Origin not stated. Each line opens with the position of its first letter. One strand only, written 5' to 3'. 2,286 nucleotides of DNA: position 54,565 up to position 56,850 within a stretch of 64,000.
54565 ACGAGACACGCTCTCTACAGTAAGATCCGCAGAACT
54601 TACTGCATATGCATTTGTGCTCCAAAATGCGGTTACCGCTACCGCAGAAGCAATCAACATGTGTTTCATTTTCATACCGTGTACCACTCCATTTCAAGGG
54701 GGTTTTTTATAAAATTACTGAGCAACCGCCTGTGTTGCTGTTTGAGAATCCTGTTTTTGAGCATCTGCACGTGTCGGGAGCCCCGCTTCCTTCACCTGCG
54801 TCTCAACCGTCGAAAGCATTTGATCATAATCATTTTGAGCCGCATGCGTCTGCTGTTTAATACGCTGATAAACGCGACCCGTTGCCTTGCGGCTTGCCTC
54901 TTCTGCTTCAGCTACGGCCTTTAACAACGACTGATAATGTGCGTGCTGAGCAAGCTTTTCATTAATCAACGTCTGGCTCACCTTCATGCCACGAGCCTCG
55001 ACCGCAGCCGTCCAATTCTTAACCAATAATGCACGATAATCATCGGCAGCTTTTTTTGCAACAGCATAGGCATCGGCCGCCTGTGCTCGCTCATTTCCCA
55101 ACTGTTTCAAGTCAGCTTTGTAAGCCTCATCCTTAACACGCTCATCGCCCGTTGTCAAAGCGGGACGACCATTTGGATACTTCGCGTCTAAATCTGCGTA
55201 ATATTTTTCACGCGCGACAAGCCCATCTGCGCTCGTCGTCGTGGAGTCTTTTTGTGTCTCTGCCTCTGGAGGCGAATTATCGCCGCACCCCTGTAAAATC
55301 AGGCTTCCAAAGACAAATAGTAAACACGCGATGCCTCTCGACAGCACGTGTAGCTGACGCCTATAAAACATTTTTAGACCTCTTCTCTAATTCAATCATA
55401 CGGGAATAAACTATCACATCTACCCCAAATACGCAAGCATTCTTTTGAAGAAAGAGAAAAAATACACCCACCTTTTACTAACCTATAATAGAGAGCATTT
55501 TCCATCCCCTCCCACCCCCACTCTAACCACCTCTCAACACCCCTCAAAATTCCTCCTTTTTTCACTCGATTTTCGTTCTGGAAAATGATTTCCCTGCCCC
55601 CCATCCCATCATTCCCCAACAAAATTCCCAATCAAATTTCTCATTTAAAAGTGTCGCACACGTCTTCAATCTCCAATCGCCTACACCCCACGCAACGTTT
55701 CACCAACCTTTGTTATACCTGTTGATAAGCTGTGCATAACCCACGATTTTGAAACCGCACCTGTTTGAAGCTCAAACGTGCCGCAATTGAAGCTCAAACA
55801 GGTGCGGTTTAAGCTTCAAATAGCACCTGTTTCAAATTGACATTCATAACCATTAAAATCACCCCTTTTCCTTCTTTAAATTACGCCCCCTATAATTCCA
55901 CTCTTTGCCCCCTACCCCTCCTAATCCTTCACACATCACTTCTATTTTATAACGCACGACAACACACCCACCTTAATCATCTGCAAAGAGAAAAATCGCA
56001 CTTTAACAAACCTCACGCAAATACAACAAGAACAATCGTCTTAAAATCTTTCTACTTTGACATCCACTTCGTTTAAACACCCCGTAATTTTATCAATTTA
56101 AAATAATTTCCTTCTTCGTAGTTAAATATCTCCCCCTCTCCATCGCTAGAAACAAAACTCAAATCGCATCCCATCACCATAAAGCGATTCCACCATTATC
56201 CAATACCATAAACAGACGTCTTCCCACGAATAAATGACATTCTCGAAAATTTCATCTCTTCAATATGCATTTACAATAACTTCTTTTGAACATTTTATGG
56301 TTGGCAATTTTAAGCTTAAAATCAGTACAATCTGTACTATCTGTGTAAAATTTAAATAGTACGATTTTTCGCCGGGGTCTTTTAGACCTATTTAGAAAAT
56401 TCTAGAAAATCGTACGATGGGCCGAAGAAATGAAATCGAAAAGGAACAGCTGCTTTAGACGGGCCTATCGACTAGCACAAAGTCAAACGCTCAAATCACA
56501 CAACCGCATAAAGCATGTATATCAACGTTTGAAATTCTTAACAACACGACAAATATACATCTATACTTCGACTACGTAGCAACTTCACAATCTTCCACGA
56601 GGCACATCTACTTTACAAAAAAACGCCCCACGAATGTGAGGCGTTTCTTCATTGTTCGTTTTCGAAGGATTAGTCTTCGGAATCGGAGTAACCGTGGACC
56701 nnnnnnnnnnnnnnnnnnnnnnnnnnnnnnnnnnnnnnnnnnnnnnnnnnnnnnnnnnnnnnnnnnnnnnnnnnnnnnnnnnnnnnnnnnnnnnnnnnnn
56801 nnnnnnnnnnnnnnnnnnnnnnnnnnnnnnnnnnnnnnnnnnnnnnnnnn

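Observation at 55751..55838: The repeat array upstream of the giant-2 operon contains a perfect 17-bp inverted repeat able to form a long hairpin or cruciform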

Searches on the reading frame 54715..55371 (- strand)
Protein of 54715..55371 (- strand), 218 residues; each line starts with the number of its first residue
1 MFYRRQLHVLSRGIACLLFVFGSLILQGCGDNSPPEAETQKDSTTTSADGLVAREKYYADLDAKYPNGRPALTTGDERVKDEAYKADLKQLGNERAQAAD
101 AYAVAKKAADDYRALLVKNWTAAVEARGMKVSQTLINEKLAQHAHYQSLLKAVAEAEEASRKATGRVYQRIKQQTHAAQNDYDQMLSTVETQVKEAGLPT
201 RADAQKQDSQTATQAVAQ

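Call 8: search_protein_families(library=pfam, proteins=[window:54715-55371:-])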
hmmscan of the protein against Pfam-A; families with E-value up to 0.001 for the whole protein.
window:54715-55371:- (218 aa): 0 families

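Call 16: find_encoding_contigs(protein=window:54715-55371:-, flank=10000, max_places=6)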
Protein window:54715-55371:- (218 aa): no gene with exactly this product is on record in the collection.

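Call 29: find_homologous_proteins(query=window:54715-55371:-)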
Query window:54715-55371:- (218 aa): 2 proteins with E <= 0.001 among 375 candidates.
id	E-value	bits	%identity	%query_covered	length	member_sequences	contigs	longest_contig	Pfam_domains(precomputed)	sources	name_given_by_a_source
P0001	9.3e-123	425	91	100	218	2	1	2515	-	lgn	-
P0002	6.8e-65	237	56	100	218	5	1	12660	-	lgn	-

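Call 30: find_encoding_contigs(protein=P0001, flank=10000)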
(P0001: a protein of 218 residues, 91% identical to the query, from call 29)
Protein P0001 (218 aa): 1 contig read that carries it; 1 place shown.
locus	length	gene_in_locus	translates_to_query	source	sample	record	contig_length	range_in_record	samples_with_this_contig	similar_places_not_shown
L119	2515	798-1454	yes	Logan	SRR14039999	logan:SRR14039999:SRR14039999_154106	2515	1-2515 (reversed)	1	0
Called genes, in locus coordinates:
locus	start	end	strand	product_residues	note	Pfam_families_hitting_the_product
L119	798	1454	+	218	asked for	-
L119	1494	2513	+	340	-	?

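Call 31: find_encoding_contigs(protein=P0002, flank=10000)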
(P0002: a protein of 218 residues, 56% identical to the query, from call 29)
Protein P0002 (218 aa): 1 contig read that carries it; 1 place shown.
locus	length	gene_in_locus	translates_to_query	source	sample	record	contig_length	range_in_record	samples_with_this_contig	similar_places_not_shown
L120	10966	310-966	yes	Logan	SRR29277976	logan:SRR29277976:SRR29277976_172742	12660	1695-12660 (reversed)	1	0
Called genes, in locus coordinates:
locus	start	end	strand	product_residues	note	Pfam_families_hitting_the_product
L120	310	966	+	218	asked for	-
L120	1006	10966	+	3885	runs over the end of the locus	?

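Call 72: search_protein_families(library=ncbifam, proteins=[window:54715-55371:-], max_evalue=0.001)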
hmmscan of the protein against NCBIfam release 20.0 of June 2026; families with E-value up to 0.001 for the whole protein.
window:54715-55371:- (218 aa): 0 families

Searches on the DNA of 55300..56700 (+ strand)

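Call 38: search_rna_families(source=window, start=55300, end=56700, threshold=evalue, max_evalue=1)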
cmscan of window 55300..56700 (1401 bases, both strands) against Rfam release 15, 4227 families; matches with E-value up to 1: 2.
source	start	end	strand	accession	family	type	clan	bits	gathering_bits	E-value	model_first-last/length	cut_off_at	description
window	56613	56659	-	RF02076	STnc100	Gene; sRNA;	-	17.2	47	0.48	160-206/206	no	Gammaproteobacterial sRNA STnc100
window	56600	56647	-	RF01696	Chlorobi-1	Gene; sRNA;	-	15.7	50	0.39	1-67/67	no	Chlorobi-1 RNA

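Call 93: search_dna_similar(query=window:55700-55900:+, collection=plasmids, mode=distant, max_evalue=0.01, max_rows=10)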
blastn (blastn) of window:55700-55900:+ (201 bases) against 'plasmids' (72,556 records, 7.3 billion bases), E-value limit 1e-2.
No match.
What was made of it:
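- There is no plasmid similarity (call 93).
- Tried and rejected: None was found (call 93).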
